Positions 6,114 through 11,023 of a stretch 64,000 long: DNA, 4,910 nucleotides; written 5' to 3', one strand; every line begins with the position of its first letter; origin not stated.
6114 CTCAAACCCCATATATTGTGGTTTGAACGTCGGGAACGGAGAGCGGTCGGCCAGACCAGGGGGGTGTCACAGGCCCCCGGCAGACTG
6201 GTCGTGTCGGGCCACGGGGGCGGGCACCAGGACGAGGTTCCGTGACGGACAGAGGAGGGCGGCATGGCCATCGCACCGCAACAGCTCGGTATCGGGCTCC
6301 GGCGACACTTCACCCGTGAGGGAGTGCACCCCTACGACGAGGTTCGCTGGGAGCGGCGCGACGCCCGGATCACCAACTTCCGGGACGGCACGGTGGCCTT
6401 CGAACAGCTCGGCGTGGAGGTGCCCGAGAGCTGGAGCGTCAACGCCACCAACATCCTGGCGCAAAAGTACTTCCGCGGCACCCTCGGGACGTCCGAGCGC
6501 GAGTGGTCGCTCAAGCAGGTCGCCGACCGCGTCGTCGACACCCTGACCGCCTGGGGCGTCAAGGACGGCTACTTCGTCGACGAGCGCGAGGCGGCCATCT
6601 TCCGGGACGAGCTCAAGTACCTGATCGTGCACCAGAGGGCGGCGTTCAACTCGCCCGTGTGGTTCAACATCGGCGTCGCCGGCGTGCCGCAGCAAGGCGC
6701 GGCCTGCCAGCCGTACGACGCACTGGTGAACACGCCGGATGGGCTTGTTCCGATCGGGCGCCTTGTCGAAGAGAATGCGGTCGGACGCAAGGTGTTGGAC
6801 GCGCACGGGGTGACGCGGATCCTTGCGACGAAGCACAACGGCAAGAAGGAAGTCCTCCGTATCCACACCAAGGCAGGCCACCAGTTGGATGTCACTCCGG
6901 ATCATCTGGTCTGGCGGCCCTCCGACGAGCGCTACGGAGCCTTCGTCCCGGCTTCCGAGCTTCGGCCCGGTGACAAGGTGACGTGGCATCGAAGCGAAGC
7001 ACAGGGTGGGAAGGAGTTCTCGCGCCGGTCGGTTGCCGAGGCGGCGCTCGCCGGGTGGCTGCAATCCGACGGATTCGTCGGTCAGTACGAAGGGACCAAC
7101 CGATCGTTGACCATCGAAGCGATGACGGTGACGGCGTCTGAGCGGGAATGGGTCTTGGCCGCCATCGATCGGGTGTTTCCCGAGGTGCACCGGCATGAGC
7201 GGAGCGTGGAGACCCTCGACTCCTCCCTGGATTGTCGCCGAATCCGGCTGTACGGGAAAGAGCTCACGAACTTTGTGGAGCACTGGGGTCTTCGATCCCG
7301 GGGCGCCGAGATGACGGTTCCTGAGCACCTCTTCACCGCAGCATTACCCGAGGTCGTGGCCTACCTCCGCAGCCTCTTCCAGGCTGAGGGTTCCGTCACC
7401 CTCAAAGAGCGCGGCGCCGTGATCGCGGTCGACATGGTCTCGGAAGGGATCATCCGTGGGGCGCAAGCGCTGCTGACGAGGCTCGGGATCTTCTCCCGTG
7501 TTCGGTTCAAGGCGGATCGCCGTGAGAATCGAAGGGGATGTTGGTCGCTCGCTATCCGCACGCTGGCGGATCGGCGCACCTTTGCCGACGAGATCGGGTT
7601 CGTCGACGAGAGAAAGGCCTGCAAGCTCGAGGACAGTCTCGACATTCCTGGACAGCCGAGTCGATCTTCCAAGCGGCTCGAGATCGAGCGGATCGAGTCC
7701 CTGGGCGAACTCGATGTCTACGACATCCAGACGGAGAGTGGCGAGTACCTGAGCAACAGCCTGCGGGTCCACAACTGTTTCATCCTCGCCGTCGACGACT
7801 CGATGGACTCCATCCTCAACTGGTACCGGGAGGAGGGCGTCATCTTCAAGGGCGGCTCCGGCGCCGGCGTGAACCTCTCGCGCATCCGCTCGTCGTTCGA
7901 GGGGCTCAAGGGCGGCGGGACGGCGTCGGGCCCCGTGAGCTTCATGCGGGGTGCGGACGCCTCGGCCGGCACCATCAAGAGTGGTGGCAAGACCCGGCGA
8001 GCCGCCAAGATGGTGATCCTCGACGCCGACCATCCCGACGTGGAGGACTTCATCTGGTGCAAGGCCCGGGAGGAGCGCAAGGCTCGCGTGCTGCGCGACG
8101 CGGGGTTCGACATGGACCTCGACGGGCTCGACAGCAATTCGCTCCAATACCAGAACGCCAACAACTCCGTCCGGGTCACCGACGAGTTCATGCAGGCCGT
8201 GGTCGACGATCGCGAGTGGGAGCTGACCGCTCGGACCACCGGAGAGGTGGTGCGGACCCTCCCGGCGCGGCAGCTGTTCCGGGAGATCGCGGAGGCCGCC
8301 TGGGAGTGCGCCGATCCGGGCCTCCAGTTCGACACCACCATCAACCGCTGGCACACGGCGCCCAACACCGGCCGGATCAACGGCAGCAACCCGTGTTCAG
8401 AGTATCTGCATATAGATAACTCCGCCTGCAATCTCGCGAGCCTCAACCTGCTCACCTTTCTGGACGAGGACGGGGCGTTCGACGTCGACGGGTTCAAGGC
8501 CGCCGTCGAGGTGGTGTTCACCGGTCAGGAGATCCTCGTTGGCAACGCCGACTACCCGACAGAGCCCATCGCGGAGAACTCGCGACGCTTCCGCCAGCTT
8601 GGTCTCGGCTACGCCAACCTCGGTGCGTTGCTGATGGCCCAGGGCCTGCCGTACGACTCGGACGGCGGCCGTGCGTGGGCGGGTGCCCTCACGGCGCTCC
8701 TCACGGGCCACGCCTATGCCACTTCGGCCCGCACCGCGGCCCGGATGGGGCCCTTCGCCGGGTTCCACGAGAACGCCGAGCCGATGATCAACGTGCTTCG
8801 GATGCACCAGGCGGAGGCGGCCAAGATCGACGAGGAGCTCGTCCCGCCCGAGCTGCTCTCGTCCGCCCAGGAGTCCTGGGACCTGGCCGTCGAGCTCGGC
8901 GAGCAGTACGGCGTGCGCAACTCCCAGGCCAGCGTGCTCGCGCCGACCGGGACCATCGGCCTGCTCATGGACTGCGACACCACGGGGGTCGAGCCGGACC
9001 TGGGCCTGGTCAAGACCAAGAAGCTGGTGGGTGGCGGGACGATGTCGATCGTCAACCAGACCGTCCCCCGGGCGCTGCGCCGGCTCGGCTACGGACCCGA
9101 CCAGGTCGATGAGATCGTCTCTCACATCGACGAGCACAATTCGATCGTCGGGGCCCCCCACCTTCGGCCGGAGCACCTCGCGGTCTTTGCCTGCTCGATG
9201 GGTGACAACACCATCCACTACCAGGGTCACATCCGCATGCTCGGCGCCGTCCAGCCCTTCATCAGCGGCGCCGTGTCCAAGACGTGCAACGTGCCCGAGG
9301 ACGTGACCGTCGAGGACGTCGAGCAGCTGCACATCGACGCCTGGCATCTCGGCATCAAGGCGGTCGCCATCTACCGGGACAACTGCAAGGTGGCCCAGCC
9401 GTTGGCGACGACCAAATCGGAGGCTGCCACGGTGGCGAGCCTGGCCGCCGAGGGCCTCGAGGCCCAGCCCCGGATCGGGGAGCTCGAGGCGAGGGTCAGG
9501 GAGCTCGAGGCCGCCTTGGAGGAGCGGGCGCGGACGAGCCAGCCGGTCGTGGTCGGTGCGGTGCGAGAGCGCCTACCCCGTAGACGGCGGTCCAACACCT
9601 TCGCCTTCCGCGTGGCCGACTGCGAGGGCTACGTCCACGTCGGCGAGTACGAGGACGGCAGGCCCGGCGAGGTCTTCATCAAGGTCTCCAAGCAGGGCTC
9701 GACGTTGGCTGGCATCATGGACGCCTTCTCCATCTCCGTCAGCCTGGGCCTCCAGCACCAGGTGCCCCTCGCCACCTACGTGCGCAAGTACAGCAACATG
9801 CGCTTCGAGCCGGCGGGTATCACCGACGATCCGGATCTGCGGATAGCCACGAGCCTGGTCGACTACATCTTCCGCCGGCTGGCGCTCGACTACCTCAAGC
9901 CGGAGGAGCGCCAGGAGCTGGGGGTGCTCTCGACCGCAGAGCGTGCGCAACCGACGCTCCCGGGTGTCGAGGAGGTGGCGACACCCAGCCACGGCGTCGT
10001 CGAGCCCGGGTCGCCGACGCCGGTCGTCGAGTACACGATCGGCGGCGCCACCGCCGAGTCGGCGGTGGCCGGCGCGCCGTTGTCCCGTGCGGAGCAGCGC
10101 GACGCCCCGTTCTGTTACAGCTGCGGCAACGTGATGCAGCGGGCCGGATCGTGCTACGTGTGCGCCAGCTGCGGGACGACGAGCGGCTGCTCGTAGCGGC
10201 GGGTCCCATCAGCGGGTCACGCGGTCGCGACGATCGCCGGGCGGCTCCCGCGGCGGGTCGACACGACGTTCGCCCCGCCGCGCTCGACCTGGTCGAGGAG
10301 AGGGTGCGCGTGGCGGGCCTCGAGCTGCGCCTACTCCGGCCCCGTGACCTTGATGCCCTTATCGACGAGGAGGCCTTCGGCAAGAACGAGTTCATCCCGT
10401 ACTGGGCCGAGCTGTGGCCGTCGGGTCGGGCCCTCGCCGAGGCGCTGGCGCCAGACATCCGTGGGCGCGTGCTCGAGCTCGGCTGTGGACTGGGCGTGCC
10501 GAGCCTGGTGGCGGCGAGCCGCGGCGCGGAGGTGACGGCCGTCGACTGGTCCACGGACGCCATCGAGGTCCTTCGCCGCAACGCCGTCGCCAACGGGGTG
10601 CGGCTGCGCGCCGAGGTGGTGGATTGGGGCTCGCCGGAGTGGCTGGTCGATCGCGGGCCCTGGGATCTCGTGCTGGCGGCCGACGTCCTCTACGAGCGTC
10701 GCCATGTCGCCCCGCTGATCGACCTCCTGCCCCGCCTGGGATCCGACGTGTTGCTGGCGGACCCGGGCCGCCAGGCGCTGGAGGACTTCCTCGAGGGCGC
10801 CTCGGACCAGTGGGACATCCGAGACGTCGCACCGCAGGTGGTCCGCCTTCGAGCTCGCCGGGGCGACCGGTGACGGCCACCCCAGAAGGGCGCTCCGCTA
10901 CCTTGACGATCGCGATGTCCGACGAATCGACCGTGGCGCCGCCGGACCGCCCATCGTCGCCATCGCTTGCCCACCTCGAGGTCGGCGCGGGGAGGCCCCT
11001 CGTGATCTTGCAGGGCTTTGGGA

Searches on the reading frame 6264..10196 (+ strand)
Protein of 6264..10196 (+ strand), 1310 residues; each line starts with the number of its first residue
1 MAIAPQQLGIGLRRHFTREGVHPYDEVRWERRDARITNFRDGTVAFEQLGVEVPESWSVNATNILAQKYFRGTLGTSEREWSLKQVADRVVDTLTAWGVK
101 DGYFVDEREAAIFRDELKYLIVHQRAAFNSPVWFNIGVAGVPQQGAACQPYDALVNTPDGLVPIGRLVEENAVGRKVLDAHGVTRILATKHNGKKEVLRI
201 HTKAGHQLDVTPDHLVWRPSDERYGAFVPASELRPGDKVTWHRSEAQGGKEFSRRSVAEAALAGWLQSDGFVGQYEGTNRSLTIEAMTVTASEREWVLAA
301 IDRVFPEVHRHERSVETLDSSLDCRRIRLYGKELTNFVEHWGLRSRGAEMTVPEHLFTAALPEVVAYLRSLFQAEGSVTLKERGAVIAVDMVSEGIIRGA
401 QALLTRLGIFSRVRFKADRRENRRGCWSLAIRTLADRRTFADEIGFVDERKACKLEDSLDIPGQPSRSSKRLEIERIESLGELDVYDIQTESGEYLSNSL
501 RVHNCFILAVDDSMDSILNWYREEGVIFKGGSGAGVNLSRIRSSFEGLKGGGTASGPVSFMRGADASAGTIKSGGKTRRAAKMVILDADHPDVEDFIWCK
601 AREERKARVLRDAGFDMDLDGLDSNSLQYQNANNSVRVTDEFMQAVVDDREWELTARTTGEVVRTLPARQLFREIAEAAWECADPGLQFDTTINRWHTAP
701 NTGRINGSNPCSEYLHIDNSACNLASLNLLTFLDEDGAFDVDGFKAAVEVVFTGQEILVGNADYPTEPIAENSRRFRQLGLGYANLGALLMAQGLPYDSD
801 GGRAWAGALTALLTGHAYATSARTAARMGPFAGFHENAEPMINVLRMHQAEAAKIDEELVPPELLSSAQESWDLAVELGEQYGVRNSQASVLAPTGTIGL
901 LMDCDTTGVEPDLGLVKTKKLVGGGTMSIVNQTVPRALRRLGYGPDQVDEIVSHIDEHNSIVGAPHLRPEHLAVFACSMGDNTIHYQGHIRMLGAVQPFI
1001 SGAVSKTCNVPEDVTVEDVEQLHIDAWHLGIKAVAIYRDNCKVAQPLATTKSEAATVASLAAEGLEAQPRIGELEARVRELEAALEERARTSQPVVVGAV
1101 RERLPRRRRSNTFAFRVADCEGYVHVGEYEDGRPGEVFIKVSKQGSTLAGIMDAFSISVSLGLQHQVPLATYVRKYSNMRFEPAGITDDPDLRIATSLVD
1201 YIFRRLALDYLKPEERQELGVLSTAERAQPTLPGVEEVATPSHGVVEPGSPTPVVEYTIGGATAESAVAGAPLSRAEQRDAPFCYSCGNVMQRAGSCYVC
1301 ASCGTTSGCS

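Call 51: search_protein_families(library=pfam, proteins=[window:6264-10196:+], max_evalue=0.00001)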
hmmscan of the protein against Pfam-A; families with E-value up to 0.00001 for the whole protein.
window:6264-10196:+ (1310 aa): 5 families
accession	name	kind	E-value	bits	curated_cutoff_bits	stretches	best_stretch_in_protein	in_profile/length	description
PF02867.20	Ribonuc_red_lgC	-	6.2e-137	457.8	23.9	1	504-1037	2-523/523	Ribonucleotide reductase, barrel domain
PF08471.15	Ribonuc_red_2_N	-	2.3e-21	76.3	27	1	41-124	1-103/103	Class II vitamin B12-dependent ribonucleotide reductase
PF14528.11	LAGLIDADG_3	-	3e-16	59.9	22.5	1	364-445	3-82/82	LAGLIDADG-like domain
PF12637.14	TSCPD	-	2.9e-11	44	22.8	1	1121-1208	13-86/88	TSCPD domain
PF14890.11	Intein_splicing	-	2.2e-06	28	35.8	1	183-504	38-155/155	Intein splicing domain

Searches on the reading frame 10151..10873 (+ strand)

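Call 51: search_protein_families(library=pfam, proteins=[window:10151-10873:+], max_evalue=0.00001)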
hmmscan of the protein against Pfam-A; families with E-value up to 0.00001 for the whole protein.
window:10151-10873:+ (240 aa): 8 families
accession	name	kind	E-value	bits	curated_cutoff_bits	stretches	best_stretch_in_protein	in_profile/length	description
PF10294.15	Methyltransf_16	-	4.4e-12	46.5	21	1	106-196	49-146/174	Lysine methyltransferase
PF13649.12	Methyltransf_25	-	5.5e-10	40.2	27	1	107-180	1-74/97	Methyltransferase domain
PF05175.20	MTS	-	5.4e-09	36.4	23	1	92-156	20-85/170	Methyltransferase small domain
PF13847.12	Methyltransf_31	-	1.7e-07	31.5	27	1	106-181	6-85/145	Methyltransferase domain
PF13489.12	Methyltransf_23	-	3.2e-07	30.7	27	1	96-213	14-119/164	Methyltransferase domain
PF06325.19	PrmA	-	6.8e-06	26.2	22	1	106-176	164-232/296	Ribosomal protein L11 methyltransferase (PrmA)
PF08242.18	Methyltransf_12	-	8.7e-06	26.8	30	0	108-182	1-77/98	Methyltransferase domain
PF08241.18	Methyltransf_11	-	9.9e-06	26.5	21.2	0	108-156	1-48/95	Methyltransferase domain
